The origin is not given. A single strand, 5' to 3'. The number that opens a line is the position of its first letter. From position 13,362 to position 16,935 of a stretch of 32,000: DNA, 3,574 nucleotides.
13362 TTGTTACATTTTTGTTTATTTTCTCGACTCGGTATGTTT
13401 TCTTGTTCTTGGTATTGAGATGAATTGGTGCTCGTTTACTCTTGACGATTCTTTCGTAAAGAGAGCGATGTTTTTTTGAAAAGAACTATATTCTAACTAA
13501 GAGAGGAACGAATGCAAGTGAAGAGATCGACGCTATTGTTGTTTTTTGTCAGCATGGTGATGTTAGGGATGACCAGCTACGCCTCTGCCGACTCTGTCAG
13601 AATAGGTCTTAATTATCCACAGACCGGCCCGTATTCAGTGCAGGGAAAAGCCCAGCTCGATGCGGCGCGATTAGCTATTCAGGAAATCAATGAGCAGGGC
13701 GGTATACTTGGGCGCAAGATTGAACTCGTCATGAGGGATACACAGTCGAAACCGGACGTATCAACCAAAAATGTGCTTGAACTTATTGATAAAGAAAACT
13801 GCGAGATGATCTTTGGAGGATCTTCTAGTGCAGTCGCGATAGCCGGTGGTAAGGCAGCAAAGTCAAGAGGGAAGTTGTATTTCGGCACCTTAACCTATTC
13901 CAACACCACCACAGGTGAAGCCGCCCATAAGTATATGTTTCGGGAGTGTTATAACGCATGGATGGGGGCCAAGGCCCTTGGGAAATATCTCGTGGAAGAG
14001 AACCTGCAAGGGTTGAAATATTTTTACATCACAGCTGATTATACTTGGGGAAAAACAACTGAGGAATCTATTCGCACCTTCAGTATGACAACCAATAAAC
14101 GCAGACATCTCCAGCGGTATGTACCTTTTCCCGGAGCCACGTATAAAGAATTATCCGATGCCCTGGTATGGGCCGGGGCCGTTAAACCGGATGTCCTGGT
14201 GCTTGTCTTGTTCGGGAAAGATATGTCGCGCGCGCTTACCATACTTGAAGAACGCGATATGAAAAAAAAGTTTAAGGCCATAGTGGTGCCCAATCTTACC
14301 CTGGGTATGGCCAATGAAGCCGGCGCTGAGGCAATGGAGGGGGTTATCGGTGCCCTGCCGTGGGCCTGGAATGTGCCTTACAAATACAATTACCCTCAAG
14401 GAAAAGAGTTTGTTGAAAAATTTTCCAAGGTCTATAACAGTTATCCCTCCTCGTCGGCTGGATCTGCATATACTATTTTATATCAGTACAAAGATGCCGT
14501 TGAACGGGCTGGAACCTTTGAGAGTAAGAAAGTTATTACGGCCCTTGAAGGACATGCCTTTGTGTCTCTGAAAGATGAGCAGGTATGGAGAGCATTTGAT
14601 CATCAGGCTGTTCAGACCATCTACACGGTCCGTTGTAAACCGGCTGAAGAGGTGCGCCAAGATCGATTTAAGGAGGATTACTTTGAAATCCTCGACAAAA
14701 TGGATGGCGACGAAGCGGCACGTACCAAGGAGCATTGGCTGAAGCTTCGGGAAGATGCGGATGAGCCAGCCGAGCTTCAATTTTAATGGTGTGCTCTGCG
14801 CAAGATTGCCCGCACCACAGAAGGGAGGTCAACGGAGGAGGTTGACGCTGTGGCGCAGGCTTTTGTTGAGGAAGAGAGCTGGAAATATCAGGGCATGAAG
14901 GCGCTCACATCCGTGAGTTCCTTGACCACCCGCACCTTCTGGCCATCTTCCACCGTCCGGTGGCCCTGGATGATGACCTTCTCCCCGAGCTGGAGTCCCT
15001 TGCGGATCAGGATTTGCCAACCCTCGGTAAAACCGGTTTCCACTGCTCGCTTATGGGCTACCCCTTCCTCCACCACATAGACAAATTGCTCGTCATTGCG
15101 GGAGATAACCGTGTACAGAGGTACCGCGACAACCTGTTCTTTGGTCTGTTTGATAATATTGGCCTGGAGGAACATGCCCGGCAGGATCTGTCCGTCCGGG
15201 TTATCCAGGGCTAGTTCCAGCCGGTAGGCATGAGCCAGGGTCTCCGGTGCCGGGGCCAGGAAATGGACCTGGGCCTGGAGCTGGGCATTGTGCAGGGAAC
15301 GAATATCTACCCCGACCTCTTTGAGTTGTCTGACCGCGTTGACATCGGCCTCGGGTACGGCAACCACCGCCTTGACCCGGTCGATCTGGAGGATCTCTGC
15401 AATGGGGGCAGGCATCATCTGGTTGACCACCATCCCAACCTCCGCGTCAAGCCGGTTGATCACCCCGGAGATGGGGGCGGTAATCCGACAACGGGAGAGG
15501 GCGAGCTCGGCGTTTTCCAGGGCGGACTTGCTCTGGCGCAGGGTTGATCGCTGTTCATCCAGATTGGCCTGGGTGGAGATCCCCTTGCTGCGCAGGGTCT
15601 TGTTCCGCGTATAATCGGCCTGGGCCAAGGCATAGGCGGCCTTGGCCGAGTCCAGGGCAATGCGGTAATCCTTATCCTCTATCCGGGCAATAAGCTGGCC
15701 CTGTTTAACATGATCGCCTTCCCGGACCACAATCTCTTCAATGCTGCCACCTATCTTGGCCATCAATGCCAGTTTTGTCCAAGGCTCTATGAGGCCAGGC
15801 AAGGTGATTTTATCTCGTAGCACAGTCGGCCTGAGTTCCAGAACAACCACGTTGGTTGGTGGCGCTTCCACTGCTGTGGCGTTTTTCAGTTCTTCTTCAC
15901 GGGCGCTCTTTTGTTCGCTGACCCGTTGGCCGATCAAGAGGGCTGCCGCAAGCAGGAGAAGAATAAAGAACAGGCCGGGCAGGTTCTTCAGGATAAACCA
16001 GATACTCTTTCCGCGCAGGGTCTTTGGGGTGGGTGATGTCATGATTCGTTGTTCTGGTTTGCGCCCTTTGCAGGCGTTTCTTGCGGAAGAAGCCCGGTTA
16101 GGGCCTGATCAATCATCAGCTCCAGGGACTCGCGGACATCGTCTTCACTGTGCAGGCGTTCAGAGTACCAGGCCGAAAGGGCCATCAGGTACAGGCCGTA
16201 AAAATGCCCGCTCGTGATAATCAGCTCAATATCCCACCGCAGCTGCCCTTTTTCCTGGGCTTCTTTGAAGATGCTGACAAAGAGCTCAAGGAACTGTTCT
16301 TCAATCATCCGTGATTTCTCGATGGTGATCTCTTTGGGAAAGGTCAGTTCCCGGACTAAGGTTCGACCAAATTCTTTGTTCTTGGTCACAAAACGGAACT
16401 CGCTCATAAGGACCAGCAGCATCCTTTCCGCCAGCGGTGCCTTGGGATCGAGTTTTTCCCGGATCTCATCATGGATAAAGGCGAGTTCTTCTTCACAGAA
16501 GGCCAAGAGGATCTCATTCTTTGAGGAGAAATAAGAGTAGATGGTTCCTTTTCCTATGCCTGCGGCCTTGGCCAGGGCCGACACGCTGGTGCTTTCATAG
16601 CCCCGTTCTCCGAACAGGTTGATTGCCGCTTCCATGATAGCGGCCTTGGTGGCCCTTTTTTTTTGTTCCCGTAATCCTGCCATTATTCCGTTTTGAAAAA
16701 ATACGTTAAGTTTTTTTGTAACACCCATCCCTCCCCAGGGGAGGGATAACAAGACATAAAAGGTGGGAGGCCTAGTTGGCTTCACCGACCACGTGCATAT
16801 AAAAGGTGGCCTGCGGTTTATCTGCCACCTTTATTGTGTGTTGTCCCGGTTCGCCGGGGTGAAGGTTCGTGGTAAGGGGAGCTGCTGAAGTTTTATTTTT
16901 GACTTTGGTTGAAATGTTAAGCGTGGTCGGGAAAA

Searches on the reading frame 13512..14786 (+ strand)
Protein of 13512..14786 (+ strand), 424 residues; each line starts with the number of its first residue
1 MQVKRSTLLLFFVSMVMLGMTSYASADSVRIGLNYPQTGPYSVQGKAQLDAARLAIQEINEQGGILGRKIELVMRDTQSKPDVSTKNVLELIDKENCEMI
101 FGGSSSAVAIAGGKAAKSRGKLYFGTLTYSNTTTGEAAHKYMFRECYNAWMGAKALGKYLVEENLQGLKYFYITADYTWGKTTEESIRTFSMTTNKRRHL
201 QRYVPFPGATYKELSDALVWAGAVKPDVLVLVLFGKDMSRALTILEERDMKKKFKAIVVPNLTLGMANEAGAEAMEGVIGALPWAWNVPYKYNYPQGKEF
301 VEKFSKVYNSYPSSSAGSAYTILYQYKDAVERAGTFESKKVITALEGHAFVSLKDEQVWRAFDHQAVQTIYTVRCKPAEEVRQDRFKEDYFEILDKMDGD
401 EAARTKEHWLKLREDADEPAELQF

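Call 3: search_protein_families(library=pfam, proteins=[window:13512-14786:+], max_evalue=0.01)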
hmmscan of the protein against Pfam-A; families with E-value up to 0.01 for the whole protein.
window:13512-14786:+ (424 aa): 3 families
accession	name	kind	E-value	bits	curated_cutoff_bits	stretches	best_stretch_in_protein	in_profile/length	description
PF13458.12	Peripla_BP_6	-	8.7e-67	226.6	31.7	1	28-376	1-339/343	Periplasmic binding protein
PF13433.12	Peripla_BP_5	-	1.3e-28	100.6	27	1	29-354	1-315/363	Periplasmic binding protein domain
PF01094.35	ANF_receptor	-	1.2e-12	48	25.4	1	49-337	3-297/353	Receptor family ligand binding region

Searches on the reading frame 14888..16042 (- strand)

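Call 3: search_protein_families(library=pfam, proteins=[window:14888-16042:-], max_evalue=0.01)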
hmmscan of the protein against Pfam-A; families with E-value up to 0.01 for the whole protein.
window:14888-16042:- (384 aa): 6 families
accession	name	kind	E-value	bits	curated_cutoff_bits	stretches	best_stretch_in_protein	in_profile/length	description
PF16576.10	HlyD_D23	-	4.4e-23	82.1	30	1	93-291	22-213/214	Barrel-sandwich domain of CusB or HlyD membrane-fusion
PF13437.12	HlyD_3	-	8.7e-18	65.5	22.2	1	187-289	2-106/106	HlyD family secretion protein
PF13533.13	Biotin_lipoyl_2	-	6e-09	36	29.8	1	93-122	3-32/32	Biotin-lipoyl like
PF00364.28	Biotin_lipoyl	-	4.7e-05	23.6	22.1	1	96-122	7-37/73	Biotin-requiring enzyme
PF13375.12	RnfC_N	-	0.0049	17.3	25.6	0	98-122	38-62/101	RnfC Barrel sandwich hybrid domain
PF01551.29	Peptidase_M23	-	0.0081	16.8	28.7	0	101-124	52-75/96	Peptidase family M23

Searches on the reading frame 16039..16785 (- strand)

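Call 3: search_protein_families(library=pfam, proteins=[window:16039-16785:-], max_evalue=0.01)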
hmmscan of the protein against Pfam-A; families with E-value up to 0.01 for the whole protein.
window:16039-16785:- (248 aa): 1 family
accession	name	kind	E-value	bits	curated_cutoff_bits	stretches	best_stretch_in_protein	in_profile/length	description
PF00440.29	TetR_N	-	5.9e-19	68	24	1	50-95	1-46/47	Bacterial regulatory proteins, tetR family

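Call 29: search_protein_families(library=ncbifam, proteins=[window:16039-16785:-], max_evalue=0.001)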
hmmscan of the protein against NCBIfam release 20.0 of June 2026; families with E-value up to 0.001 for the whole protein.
window:16039-16785:- (248 aa): 23 families
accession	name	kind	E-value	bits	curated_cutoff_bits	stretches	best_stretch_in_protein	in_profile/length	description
NF053878.1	FATransRegFadRBac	equivalog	1.5e-19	70.5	200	1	48-207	6-165/190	fatty acid metabolism transcriptional regulator FadR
TIGR03968.1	mycofact_TetR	equivalog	1.2e-15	57.6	224.9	1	42-132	6-95/190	mycofactocin system transcriptional regulator MftR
NF041196.1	ScbR_bind_reg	equivalog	2e-14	54.2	150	1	45-232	6-189/191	ScbR family autoregulator-binding transcription factor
NF033703.1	transcr_KstR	equivalog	4.7e-13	49.1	280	1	43-226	5-181/185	cholesterol catabolism transcriptional regulator KstR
NF037937.1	septum_RefZ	equivalog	4.2e-12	46.4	180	1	47-156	1-112/195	forespore capture DNA-binding protein RefZ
NF007949.0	PRK10668.1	equivalog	6.7e-12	45.4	271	1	38-152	4-117/216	multidrug efflux transporter transcriptional repressor AcrR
TIGR03384.1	betaine_BetI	equivalog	2.5e-11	43.6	201.3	1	45-136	8-99/189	choline-binding transcriptional repressor BetI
NF001978.0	PRK00767.1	equivalog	6.9e-10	39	118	1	46-134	10-99/197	transcriptional regulator BetI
TIGR03613.1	RutR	equivalog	1.3e-09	38.2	368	1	39-107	2-70/202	pyrimidine utilization regulatory protein R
NF053731.1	TransRegFasRMycb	equivalog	1.4e-09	38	330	1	45-145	11-110/199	HTH-type transcriptional activator FasR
NF007430.0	PRK09975.1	equivalog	1.4e-09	37.4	274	1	41-243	7-212/220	acrEF/envCD operon transcriptional regulator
NF051852.1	efflux_TF_MtrR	exception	2.2e-09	37.4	280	1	44-188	9-159/205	multidrug efflux system transcriptional repressor MtrR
NF050111.1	TransRegSACE7040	equivalog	8.7e-09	35.5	250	1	47-179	3-135/186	SACE_7040 family transcriptional regulator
NF051457.1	acryl_TF_AcuR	equivalog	5.6e-08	32.3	247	1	40-114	12-86/204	acrylate utilization transcriptional regulator AcuR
TIGR02366.1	DHAK_reg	equivalog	8e-08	32.5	129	1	46-226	4-173/176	dihydroxyacetone kinase transcriptional activator DhaS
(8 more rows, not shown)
